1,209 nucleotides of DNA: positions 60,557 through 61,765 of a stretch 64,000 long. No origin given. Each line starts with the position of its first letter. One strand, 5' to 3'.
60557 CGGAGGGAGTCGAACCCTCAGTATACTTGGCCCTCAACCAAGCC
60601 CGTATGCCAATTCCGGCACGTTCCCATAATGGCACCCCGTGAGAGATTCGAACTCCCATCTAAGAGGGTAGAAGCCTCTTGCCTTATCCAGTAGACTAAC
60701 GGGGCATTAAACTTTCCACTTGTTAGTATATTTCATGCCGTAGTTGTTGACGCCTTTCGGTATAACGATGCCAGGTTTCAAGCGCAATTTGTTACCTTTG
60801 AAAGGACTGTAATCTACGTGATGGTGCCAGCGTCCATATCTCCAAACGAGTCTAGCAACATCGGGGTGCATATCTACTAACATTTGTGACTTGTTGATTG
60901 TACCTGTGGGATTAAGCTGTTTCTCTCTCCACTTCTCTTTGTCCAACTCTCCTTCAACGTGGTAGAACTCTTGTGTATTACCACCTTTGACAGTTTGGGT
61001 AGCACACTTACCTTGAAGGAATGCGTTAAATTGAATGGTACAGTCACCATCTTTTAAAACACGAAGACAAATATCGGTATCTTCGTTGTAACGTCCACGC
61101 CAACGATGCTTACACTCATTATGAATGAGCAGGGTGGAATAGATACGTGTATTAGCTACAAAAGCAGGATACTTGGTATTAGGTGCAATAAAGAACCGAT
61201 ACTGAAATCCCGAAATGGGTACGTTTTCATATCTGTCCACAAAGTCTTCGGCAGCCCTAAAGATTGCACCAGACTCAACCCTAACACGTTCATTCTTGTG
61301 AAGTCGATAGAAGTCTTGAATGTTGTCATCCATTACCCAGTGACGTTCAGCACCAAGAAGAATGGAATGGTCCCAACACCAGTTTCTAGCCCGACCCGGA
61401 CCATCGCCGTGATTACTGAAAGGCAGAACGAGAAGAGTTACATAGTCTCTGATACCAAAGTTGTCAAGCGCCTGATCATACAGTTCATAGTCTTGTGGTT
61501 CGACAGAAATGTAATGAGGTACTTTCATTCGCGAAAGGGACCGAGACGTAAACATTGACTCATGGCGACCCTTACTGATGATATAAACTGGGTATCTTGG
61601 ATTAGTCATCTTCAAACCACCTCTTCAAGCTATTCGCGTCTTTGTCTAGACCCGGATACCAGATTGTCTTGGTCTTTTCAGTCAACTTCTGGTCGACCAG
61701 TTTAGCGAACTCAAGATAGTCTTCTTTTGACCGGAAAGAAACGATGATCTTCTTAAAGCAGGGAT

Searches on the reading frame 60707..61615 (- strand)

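Call 11: search_protein_families(library=phrogs, proteins=[window:60707-61615:-], max_evalue=0.00001)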
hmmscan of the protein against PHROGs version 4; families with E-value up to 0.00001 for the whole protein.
window:60707-61615:- (302 aa): 1 family
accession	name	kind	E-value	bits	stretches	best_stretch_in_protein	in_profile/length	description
phrog_842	-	other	3.6e-45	155.8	1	6-265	3-241/270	beta-glucosyl-HMC-alpha-glucosyltransferase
